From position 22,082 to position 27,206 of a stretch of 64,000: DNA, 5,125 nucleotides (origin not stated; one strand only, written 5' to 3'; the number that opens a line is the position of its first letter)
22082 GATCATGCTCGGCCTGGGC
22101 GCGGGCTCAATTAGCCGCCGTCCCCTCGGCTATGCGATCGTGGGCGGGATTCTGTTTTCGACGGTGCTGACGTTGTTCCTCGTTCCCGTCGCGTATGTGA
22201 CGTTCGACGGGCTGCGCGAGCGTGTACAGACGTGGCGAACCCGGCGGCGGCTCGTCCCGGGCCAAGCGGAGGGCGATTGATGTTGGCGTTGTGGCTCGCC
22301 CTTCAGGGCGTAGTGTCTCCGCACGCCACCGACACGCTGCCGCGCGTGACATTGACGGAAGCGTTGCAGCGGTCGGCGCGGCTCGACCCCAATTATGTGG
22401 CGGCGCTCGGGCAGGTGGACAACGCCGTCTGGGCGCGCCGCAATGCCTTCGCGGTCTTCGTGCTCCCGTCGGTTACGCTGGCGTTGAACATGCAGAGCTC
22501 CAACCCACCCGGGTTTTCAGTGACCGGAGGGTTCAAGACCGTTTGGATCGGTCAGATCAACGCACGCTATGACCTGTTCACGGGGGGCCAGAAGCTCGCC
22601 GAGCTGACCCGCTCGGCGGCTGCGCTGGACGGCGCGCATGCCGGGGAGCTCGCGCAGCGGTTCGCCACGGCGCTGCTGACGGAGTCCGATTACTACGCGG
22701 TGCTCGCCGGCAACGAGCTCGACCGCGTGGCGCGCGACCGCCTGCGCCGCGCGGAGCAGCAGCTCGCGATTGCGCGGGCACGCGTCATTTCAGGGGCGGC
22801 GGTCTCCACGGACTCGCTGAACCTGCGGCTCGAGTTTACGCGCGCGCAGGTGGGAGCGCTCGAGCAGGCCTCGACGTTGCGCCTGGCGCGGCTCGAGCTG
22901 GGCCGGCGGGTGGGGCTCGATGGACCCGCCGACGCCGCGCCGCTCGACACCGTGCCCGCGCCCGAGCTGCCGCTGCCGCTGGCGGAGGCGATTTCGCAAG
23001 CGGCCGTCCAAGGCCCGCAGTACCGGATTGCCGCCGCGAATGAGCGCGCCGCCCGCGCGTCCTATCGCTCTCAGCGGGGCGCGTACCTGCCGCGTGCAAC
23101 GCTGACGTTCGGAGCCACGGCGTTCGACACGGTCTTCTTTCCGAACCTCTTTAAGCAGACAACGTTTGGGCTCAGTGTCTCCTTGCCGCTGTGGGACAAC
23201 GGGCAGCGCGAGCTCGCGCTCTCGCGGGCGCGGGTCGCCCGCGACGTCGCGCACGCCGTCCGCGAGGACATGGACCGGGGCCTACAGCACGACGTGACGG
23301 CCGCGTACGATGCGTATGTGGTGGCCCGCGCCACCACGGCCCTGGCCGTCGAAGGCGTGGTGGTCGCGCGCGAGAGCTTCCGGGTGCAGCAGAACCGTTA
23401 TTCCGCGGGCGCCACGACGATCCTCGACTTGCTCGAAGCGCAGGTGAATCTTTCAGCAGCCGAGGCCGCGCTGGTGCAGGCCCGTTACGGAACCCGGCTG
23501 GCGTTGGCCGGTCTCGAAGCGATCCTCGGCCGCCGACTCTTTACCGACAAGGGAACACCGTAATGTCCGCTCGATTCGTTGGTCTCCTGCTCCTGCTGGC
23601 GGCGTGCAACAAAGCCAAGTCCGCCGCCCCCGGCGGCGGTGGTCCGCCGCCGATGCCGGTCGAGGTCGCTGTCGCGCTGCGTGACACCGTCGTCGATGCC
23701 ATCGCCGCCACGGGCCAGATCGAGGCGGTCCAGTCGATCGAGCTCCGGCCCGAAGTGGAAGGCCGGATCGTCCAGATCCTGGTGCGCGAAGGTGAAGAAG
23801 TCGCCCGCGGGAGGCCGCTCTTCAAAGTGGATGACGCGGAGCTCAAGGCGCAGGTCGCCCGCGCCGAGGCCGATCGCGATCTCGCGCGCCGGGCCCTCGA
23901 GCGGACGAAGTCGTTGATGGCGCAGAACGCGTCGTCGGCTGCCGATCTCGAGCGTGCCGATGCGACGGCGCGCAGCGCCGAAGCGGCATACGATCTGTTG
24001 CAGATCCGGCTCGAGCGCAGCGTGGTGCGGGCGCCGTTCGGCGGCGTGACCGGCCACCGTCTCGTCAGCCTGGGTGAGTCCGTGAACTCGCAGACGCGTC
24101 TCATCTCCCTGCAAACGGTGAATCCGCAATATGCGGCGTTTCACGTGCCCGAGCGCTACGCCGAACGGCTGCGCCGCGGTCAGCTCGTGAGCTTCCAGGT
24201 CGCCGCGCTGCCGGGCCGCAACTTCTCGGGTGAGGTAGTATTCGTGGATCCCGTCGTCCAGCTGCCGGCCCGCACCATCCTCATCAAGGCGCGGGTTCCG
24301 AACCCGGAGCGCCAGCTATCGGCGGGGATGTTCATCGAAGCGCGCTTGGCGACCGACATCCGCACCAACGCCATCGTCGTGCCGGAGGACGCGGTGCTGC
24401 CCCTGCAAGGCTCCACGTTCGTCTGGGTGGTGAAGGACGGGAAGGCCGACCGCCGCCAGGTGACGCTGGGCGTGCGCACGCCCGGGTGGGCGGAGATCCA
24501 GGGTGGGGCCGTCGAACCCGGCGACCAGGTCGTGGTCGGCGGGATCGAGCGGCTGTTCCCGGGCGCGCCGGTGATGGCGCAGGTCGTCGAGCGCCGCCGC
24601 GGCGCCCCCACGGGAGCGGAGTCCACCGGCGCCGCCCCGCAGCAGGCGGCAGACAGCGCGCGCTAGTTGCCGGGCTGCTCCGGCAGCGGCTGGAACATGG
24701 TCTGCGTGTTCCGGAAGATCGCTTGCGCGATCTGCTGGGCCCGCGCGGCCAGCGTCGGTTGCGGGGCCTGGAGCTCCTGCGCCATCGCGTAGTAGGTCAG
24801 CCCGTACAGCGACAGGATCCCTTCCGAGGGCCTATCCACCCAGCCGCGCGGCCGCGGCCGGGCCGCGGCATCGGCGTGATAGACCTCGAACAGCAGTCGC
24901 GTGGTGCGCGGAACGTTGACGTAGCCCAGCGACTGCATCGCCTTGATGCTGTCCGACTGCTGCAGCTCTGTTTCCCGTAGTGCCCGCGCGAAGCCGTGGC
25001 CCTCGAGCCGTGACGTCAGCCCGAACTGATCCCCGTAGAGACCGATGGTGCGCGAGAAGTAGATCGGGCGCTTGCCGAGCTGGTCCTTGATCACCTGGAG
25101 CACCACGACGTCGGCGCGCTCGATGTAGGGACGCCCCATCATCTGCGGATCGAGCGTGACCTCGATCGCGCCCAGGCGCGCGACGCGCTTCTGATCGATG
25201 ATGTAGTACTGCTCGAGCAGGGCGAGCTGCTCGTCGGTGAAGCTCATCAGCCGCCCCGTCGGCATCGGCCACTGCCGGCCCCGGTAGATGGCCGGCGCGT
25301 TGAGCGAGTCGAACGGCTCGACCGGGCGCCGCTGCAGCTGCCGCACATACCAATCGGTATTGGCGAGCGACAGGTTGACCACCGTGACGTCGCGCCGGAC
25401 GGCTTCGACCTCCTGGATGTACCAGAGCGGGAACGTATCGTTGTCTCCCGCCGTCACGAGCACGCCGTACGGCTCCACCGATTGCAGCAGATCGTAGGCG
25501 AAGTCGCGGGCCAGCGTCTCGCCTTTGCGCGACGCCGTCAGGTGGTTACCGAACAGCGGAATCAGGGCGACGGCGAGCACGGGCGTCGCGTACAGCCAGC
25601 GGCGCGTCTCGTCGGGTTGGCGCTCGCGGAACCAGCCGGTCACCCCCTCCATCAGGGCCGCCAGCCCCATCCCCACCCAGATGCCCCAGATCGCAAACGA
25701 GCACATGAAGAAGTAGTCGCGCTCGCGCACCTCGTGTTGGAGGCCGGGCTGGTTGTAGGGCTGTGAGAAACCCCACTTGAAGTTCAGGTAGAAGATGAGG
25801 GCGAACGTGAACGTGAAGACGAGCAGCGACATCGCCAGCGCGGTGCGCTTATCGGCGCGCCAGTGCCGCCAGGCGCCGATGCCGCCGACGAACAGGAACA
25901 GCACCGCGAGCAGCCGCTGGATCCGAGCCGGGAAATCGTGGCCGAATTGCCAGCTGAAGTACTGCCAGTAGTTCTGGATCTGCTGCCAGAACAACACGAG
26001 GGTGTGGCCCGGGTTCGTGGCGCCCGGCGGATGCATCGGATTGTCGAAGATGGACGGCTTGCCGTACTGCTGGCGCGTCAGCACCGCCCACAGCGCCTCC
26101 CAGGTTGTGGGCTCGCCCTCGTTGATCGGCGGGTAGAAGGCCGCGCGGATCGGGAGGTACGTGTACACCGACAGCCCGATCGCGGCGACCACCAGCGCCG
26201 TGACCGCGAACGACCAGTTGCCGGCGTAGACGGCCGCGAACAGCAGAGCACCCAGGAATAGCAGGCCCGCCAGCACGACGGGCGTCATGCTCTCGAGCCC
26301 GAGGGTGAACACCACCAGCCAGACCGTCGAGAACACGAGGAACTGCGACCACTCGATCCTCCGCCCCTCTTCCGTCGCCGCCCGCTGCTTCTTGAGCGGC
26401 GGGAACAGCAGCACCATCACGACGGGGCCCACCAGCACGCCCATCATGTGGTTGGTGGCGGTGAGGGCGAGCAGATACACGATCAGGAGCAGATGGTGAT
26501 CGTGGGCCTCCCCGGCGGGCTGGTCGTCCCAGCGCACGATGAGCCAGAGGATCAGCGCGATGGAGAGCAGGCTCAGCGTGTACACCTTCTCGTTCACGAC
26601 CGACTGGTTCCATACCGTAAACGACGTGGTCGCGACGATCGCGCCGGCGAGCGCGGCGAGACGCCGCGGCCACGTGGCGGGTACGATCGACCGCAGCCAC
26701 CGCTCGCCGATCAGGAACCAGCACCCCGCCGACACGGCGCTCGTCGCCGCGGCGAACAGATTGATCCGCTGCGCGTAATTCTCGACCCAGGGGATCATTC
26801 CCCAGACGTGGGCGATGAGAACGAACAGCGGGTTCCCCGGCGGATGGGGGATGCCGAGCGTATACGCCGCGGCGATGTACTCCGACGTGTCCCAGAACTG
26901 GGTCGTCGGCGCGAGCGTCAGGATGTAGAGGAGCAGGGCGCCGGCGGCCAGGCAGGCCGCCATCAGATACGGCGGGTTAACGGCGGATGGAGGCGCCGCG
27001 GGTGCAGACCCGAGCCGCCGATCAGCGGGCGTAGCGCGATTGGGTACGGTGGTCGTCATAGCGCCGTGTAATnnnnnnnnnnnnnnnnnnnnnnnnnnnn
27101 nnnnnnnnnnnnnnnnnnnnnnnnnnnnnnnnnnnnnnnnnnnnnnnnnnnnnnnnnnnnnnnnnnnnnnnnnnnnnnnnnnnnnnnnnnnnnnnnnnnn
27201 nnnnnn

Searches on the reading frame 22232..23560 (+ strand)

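Call 57: search_protein_families(library=pfam, proteins=[window:22232-23560:+], max_evalue=0.001)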
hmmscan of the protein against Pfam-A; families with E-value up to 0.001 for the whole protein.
window:22232-23560:+ (443 aa): 1 family
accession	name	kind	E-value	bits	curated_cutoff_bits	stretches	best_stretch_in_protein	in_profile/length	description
PF02321.23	OEP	-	5e-41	141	22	2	250-433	1-187/187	Outer membrane efflux protein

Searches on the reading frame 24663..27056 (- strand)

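Call 57: search_protein_families(library=pfam, proteins=[window:24663-27056:-], max_evalue=0.001)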
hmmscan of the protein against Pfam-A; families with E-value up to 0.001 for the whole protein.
window:24663-27056:- (797 aa): 1 family
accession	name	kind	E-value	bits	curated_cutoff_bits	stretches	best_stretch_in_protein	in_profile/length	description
PF11028.14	TMEM260-like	-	5.5e-42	144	24.2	1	56-218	1-171/179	Protein O-mannosyl-transferase TMEM260-like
